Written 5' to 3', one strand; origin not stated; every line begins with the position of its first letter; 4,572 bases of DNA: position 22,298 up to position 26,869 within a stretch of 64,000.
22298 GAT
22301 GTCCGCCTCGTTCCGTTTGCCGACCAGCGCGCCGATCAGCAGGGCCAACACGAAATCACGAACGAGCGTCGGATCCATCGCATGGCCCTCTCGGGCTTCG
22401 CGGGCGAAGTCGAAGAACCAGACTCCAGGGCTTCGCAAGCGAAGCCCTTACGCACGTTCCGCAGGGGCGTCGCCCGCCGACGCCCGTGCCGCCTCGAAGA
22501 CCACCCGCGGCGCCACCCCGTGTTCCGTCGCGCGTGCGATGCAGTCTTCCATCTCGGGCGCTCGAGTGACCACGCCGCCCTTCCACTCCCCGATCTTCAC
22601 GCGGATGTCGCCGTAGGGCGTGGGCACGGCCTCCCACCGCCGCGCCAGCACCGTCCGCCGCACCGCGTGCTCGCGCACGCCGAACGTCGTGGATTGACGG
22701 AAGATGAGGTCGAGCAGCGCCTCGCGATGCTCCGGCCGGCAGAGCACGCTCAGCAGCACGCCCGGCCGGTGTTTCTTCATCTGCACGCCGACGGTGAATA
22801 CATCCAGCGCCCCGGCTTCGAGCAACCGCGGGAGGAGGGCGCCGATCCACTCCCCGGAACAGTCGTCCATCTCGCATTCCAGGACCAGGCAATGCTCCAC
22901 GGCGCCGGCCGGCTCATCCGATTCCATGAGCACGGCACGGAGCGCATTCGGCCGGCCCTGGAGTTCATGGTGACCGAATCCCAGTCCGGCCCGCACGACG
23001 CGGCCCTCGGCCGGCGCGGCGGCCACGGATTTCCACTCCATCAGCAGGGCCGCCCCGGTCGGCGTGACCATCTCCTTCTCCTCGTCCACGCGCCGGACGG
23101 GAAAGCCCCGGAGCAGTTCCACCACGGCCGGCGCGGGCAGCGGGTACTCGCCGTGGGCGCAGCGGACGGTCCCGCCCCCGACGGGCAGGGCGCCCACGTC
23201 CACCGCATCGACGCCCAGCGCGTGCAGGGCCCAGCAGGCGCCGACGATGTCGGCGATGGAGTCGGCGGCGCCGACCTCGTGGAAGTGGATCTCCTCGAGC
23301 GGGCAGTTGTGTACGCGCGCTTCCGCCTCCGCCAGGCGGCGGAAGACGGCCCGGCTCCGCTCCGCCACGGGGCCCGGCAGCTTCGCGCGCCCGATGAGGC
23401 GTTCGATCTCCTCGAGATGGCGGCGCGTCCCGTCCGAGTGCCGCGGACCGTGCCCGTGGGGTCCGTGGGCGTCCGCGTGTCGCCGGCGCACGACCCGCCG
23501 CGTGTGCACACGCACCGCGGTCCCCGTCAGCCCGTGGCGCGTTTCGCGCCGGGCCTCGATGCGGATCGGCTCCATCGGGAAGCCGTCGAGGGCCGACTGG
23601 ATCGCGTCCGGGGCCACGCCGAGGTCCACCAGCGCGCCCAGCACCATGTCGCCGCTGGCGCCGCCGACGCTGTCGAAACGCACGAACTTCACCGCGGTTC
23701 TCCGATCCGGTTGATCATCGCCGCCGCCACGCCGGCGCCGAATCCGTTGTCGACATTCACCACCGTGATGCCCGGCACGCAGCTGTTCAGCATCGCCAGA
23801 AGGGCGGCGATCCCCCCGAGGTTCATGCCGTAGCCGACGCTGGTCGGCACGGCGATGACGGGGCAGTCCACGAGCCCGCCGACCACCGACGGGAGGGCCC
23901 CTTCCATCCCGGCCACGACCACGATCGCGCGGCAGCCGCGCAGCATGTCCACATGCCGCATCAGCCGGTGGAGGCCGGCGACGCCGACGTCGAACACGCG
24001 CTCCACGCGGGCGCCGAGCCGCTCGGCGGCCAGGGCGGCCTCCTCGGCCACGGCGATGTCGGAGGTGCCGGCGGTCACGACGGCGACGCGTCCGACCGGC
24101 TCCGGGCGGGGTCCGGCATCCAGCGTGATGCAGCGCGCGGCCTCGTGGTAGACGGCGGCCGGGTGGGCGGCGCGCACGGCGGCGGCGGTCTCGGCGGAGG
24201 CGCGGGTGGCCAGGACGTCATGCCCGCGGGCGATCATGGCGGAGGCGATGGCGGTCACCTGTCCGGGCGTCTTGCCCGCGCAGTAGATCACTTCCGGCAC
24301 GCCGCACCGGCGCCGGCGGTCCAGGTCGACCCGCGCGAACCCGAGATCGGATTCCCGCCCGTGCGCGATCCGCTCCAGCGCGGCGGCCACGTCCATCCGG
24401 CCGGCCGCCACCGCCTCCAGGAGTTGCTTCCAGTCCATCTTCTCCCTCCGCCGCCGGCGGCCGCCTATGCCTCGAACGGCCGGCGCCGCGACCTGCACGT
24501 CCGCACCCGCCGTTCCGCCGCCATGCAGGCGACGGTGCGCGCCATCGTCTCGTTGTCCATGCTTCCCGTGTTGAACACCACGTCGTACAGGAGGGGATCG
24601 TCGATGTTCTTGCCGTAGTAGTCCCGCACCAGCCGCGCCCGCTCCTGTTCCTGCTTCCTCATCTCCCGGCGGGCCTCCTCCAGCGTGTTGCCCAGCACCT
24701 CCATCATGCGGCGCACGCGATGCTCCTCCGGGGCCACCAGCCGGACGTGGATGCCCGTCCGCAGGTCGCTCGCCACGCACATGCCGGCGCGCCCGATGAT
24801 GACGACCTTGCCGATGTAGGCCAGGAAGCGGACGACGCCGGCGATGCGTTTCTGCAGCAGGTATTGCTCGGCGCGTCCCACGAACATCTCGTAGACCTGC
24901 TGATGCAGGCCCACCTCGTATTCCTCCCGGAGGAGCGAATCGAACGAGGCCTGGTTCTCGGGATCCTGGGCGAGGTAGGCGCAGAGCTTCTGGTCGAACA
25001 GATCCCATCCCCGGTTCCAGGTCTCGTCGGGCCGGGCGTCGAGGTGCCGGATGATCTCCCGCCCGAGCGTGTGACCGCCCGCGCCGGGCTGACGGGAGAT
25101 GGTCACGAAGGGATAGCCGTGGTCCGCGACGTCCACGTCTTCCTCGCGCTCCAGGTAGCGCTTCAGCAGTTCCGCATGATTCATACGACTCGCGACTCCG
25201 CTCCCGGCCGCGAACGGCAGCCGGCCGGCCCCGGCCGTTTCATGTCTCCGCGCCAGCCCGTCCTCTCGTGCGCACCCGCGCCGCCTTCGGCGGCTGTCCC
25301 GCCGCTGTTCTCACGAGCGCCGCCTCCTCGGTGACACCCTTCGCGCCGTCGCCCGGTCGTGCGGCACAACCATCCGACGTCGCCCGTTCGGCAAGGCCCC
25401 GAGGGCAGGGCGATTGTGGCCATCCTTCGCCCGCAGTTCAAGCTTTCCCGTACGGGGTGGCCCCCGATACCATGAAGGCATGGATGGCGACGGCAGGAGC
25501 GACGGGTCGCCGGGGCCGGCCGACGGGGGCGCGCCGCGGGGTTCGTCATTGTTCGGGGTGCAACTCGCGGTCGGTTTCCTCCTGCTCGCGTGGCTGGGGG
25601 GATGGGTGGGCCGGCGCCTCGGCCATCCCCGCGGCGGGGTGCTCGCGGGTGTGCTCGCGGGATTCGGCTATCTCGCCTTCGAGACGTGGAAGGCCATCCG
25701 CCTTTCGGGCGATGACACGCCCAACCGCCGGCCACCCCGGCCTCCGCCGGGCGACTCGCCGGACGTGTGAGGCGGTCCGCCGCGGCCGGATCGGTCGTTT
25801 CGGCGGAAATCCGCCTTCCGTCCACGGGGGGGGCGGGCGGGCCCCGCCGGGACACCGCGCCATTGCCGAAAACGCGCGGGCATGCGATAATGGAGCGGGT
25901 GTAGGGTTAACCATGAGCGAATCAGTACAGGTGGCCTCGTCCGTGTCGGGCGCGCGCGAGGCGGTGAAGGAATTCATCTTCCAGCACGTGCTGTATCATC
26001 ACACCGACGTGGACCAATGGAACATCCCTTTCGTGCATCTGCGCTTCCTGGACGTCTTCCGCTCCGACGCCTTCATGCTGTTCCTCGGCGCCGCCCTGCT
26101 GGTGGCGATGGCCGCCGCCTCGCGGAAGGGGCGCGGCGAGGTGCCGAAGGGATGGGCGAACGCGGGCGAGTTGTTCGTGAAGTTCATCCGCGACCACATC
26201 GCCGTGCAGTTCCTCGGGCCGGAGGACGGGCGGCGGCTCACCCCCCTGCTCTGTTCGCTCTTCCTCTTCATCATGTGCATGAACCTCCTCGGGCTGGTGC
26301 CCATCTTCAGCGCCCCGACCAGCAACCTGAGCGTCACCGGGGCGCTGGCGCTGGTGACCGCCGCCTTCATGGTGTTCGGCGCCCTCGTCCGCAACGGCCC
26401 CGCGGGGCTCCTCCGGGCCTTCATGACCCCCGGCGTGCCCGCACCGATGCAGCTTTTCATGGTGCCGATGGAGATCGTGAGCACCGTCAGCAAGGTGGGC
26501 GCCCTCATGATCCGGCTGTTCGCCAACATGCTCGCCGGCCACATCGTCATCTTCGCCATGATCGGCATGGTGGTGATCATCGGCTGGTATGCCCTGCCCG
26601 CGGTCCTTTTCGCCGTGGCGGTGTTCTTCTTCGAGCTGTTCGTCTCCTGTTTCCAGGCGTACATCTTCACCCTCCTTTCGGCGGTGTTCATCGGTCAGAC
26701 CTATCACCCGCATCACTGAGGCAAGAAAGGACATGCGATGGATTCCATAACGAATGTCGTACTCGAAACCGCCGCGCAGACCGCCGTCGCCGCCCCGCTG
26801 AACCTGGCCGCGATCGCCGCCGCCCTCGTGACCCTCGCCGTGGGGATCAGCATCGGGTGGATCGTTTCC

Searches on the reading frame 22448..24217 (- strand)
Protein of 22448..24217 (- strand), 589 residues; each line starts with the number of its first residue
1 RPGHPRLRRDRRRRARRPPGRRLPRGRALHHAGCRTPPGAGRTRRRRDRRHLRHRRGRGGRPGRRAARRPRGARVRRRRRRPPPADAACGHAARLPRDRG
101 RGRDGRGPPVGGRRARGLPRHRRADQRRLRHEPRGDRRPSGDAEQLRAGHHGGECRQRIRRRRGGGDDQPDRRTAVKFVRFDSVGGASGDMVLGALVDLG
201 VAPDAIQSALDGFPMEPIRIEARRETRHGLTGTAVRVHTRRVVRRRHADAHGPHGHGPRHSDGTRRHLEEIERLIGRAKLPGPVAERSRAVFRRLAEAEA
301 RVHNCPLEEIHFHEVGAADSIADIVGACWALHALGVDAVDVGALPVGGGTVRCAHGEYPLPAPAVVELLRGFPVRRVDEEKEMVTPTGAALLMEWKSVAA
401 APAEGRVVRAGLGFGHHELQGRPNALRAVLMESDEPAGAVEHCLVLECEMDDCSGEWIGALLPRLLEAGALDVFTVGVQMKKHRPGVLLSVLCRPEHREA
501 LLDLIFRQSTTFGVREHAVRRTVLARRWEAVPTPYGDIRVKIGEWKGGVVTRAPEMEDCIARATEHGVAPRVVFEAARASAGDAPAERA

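Call 54: search_protein_families(library=pfam, proteins=[window:22448-24217:-], max_evalue=0.0001)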
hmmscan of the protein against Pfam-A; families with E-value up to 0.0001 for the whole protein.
window:22448-24217:- (589 aa): 1 family
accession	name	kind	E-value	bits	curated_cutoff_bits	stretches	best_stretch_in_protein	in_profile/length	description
PF01969.22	Ni_insertion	-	1.5e-127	426.3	22.1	1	181-573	3-374/375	Nickel insertion protein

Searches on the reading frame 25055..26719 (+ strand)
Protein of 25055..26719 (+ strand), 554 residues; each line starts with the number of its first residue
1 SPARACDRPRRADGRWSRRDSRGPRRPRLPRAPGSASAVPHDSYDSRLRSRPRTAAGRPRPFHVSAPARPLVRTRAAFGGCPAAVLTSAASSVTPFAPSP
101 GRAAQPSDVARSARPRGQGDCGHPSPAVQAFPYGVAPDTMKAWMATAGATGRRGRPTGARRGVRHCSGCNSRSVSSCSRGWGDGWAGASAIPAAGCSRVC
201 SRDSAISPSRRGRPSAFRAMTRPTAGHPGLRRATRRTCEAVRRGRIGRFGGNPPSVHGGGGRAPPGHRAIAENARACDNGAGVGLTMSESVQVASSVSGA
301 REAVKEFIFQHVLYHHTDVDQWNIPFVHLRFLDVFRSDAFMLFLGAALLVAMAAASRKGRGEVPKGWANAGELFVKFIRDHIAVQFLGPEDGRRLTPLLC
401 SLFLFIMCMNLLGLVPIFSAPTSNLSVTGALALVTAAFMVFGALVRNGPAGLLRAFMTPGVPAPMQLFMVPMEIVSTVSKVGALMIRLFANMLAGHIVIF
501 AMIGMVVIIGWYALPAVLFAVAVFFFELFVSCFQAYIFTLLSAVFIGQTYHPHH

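Call 54: search_protein_families(library=pfam, proteins=[window:25055-26719:+], max_evalue=0.0001)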
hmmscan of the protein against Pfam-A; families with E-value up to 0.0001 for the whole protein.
window:25055-26719:+ (554 aa): 1 family
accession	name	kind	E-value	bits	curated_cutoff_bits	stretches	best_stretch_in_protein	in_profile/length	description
PF00119.25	ATP-synt_A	-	8.8e-51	173.3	33.9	1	340-546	3-216/217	ATP synthase A chain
